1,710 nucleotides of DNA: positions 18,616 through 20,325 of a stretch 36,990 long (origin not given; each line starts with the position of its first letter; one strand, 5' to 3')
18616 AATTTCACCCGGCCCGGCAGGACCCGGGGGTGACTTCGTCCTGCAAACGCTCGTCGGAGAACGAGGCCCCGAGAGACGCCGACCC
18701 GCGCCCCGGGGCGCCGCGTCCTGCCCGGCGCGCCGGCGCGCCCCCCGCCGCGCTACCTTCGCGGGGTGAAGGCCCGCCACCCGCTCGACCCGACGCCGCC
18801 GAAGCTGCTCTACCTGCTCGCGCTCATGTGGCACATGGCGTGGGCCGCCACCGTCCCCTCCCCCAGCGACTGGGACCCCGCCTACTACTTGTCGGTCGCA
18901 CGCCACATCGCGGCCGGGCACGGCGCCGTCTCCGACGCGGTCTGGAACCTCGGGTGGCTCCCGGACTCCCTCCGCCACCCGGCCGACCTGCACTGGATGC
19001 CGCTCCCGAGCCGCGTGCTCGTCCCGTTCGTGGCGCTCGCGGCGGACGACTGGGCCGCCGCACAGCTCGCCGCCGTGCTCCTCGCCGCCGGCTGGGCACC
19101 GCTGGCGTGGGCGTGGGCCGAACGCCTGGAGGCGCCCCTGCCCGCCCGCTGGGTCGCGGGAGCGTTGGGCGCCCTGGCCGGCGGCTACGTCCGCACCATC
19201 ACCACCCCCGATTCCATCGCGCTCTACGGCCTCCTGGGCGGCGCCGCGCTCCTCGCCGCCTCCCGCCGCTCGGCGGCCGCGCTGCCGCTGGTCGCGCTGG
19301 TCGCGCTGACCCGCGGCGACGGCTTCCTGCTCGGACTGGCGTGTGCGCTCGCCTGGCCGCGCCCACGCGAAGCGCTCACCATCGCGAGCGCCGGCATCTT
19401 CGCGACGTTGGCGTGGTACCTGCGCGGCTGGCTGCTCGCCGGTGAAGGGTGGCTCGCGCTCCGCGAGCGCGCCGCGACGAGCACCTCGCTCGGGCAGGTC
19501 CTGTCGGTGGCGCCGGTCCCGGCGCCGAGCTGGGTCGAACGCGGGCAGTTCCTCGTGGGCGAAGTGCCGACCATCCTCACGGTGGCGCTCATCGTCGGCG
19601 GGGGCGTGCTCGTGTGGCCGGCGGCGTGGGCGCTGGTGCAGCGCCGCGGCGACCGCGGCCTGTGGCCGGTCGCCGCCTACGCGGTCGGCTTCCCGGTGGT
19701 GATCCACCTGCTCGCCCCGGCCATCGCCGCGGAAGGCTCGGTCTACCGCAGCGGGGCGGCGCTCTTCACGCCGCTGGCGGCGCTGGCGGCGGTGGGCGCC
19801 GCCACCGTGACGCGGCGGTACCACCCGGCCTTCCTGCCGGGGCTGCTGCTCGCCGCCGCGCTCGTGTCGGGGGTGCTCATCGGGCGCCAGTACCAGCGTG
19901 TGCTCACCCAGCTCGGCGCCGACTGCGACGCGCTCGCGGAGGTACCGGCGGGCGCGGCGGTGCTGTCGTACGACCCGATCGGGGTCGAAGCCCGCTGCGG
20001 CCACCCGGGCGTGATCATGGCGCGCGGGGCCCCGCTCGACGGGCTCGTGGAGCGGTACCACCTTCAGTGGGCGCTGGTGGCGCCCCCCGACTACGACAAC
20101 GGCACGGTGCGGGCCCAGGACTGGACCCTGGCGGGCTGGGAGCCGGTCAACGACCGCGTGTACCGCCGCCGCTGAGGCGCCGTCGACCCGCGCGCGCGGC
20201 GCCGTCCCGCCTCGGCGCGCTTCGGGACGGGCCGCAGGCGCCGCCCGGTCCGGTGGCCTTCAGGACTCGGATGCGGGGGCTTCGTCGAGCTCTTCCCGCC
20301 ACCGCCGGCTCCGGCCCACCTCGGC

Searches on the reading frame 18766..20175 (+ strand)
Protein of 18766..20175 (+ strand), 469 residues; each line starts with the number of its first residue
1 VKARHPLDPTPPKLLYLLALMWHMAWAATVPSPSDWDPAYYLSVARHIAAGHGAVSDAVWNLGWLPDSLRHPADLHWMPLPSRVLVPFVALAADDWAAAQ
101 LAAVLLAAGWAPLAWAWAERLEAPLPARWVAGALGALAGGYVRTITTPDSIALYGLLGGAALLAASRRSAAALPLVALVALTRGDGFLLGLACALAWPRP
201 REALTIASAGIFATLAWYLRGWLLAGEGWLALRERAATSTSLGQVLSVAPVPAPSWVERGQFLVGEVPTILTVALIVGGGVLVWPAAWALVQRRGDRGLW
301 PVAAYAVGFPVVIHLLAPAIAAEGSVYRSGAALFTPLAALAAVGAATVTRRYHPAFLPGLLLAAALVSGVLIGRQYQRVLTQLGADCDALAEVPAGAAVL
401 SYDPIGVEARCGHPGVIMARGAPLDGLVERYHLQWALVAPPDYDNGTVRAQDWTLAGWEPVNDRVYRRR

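Call 16: search_protein_families(library=pfam, proteins=[window:18766-20175:+], max_evalue=0.001)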
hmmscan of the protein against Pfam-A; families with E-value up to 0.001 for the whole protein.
window:18766-20175:+ (469 aa): 0 families

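Call 19: find_encoding_contigs(protein=window:18766-20175:+, flank=10000, max_places=6)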
Protein window:18766-20175:+ (469 aa): 1 contig read that carries it; 1 place shown.
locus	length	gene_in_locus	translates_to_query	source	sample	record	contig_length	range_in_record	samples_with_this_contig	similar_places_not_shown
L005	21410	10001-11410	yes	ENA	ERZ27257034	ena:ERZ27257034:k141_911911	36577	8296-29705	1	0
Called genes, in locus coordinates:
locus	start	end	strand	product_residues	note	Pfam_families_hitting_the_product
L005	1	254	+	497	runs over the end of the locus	PF00656:Peptidase_C14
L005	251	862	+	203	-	-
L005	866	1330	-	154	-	-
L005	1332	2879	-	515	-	PF10092:DUF2330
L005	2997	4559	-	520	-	PF10092:DUF2330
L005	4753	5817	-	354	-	-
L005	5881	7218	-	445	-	PF14238:DUF4340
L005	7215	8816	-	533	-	PF23357:DUF7088, PF09822:ABC_transp_aux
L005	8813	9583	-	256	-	PF12730:ABC2_membrane_4 (weak), PF13346:ABC2_membrane_5 (weak), PF12698:ABC2_membrane_3, PF12679:ABC2_membrane_2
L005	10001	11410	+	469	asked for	-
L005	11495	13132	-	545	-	PF00890:FAD_binding_2 (faint), PF01266:DAO, PF01494:FAD_binding_3, PF07992:Pyr_redox_2 (faint), PF12831:FAD_oxidored (faint), PF16901:DAO_C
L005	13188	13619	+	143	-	-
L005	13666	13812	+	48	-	-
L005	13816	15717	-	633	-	PF02254:TrkA_N (faint), PF22614:Slo-like_RCK (weak), PF06241:Castor_Poll_mid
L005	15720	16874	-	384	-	PF01676:Metalloenzyme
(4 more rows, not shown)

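Call 33: find_homologous_proteins(query=window:18766-20175:+, max_evalue=1e-20)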
Query window:18766-20175:+ (469 aa): 65 proteins with E <= 1e-20 among 8000 candidates.
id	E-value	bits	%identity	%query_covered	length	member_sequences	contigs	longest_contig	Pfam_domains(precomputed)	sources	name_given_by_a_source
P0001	0.0e+0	1017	100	100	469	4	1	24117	-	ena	-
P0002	3.7e-224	763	80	97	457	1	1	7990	-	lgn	-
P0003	6.4e-218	743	74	100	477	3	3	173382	-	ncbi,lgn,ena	-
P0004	2.2e-208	711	73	99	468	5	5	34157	-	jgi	jgi:hypothetical protein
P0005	9.4e-206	702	71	99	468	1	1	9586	-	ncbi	-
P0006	1.2e-202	692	71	99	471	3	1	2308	-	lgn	-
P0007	1.4e-202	692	71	100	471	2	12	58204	-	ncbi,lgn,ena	-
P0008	9.1e-199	679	71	99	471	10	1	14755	-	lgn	-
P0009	9.7e-193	660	68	100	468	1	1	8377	-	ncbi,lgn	-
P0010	5.1e-189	647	67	100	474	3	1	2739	-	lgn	-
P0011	7.2e-189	647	67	99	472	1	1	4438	-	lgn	-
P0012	1.4e-185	636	67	98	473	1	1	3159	-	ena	-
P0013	2.3e-181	622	65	99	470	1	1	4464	-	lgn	-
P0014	8.0e-181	620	65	98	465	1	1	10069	-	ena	-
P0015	2.0e-178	612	64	99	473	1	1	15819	-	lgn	-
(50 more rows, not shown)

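Call 34: find_encoding_contigs(protein=P0003, flank=10000, max_places=4)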
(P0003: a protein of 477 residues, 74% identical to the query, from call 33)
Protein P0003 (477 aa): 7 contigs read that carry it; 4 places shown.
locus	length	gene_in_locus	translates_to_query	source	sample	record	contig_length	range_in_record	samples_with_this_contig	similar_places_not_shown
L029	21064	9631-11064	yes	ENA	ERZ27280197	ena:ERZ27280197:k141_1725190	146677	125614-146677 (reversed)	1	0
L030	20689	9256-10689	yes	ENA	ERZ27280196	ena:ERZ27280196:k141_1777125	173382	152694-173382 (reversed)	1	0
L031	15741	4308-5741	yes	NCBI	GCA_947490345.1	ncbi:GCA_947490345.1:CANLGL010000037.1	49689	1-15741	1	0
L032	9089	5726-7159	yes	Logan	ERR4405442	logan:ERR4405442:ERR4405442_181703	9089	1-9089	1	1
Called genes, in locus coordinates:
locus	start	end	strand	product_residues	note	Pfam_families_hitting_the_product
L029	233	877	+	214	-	PF00005:ABC_tran, PF13304:AAA_21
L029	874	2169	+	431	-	PF12679:ABC2_membrane_2 (weak), PF12698:ABC2_membrane_3, PF01061:ABC2_membrane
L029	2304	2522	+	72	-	PF13560:HTH_31 (weak), PF01381:HTH_3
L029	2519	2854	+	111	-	PF13657:Couple_hipA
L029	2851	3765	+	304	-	PF07804:HipA_C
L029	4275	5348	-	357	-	PF13505:OMP_b-brl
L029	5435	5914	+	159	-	PF13453:Zn_ribbon_TFIIB (weak)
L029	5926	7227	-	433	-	PF14238:DUF4340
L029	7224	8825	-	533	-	PF23357:DUF7088, PF09822:ABC_transp_aux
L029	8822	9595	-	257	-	PF12730:ABC2_membrane_4 (weak), PF12698:ABC2_membrane_3 (weak)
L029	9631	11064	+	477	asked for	-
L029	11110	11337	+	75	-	-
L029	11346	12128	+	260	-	PF00753:Lactamase_B, PF12706:Lactamase_B_2 (weak)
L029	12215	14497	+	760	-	PF17957:Big_7 (weak), PF24421:Ig_J (faint), PF11617:Cu-binding_MopE, PF01839:FG-GAP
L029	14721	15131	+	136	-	-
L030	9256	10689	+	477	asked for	-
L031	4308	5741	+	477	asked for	-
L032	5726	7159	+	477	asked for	-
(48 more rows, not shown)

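Call 35: find_encoding_contigs(protein=P0002, flank=10000, max_places=3)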
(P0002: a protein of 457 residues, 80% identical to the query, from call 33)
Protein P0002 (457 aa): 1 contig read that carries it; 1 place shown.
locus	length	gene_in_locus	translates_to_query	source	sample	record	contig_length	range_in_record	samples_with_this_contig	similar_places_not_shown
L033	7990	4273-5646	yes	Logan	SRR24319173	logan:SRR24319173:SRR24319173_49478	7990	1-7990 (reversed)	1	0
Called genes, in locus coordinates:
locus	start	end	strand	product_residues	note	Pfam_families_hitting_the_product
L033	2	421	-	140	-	?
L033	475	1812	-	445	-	PF14238:DUF4340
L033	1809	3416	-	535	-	PF23357:DUF7088, PF09822:ABC_transp_aux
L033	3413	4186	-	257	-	PF12730:ABC2_membrane_4 (weak), PF13346:ABC2_membrane_5 (weak), PF12679:ABC2_membrane_2, PF12698:ABC2_membrane_3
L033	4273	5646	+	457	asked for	-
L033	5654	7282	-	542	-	PF00890:FAD_binding_2 (faint), PF01266:DAO, PF01494:FAD_binding_3, PF12831:FAD_oxidored (weak), PF16901:DAO_C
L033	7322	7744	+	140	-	-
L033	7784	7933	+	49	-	-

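Call 36: find_encoding_contigs(protein=P0004, flank=10000, max_places=6)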
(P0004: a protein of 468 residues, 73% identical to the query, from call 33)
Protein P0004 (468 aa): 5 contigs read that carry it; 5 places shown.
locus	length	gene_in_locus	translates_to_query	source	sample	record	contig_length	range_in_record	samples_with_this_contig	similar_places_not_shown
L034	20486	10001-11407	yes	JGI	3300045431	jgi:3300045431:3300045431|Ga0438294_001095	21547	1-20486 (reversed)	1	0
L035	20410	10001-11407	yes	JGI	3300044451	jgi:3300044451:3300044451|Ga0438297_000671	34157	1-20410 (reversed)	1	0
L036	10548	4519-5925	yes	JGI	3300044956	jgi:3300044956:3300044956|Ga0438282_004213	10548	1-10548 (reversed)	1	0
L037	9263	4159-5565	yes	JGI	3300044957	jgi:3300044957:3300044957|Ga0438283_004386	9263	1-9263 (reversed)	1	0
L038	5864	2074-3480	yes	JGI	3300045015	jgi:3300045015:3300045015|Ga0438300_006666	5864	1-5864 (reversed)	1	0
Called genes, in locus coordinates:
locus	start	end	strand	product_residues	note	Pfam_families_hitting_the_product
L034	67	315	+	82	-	-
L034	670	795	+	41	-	PF07963:N_methyl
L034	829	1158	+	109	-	-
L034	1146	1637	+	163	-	-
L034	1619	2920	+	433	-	-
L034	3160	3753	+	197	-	PF05717:TnpB_IS66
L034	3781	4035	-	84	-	-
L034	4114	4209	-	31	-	-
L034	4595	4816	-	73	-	-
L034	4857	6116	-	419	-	PF13505:OMP_b-brl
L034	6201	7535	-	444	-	PF14238:DUF4340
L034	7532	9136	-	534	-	PF23357:DUF7088, PF09822:ABC_transp_aux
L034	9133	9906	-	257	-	PF12679:ABC2_membrane_2, PF12698:ABC2_membrane_3, PF13346:ABC2_membrane_5 (weak)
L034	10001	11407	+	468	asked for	-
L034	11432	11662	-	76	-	-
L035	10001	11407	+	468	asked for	-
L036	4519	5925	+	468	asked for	-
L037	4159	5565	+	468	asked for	-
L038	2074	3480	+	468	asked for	-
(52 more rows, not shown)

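Call 37: find_encoding_contigs(protein=P0007, flank=10000, max_places=6)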
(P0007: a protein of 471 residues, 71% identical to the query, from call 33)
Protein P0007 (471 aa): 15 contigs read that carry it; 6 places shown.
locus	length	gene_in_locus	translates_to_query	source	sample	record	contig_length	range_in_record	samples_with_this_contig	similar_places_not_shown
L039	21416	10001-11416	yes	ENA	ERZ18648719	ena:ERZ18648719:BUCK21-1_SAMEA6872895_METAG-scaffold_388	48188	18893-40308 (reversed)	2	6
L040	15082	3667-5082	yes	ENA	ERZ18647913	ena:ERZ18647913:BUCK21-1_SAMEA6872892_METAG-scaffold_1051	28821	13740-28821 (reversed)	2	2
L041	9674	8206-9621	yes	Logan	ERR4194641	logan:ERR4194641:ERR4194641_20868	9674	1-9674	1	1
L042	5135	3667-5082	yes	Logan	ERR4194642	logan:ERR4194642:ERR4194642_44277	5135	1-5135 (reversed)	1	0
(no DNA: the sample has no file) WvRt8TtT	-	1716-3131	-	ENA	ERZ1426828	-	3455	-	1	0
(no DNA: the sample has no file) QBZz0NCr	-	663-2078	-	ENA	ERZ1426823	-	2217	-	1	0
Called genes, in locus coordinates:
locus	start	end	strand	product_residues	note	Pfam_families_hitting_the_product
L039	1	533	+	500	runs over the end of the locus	-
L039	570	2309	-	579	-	PF01839:FG-GAP (faint), PF11617:Cu-binding_MopE (faint), PF13517:FG-GAP_3 (weak)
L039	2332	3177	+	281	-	-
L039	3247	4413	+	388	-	PF08240:ADH_N, PF00107:ADH_zinc_N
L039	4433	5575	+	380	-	PF08757:CotH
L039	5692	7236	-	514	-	-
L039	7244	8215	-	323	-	-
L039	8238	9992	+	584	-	PF00890:FAD_binding_2 (weak), PF01134:GIDA, PF01266:DAO (faint), PF07992:Pyr_redox_2 (weak), PF12831:FAD_oxidored, PF21680:GIDA_C_1st, PF13932:SAM_GIDA_C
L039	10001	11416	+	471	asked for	-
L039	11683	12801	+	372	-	-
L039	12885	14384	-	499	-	PF02310:B12-binding, PF04055:Radical_SAM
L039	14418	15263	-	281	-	PF03705:CheR_N (faint), PF01739:CheR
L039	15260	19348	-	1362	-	PF00672:HAMP (weak), PF01590:GAF, PF13185:GAF_2, PF13492:GAF_3 (weak), PF00512:HisKA, PF02518:HATPase_c, PF00072:Response_reg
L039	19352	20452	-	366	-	PF00072:Response_reg, PF01966:HD, PF13487:HD_5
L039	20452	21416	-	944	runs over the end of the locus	PF00072:Response_reg, PF08448:PAS_4 (weak), PF13188:PAS_8 (weak), PF00512:HisKA, PF02518:HATPase_c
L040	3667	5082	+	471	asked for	-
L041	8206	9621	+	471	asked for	-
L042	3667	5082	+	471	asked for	-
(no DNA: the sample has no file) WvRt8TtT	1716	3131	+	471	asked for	-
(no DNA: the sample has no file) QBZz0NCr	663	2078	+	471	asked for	-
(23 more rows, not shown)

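Call 78: list_cluster_members(proteins=[P0003, P0005, P0069, P0071, P0082])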
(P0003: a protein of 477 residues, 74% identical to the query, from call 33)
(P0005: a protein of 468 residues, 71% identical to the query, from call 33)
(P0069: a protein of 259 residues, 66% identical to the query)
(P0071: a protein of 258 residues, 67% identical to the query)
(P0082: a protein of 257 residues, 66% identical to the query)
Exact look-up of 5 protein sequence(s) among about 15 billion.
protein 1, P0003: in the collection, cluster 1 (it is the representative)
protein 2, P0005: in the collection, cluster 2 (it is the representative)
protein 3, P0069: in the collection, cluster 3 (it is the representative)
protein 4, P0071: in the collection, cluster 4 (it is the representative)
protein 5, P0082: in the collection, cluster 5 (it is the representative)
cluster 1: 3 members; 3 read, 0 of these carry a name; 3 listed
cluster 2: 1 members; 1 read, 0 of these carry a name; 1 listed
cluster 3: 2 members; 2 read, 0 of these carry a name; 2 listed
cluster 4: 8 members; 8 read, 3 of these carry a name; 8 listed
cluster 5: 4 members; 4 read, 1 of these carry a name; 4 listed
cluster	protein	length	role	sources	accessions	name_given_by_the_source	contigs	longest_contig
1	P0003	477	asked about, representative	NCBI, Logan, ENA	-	-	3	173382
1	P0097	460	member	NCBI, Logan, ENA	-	-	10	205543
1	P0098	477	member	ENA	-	-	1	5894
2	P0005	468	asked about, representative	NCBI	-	-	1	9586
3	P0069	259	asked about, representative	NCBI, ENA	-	-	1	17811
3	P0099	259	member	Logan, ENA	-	-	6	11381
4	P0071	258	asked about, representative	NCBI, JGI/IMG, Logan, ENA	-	hypothetical protein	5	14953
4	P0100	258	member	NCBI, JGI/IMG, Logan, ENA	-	hypothetical protein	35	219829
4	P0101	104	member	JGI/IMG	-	hypothetical protein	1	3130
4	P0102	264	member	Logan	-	-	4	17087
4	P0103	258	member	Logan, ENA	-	-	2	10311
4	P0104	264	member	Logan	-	-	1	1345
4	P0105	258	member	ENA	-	-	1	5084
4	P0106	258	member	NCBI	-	-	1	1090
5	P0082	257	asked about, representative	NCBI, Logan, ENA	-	-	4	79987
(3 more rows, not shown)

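Call 99: search_protein_families(library=pfam, proteins=[window:18766-20175:+], max_evalue=5)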
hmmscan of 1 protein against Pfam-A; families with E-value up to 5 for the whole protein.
window:18766-20175:+ (469 aa): 0 families
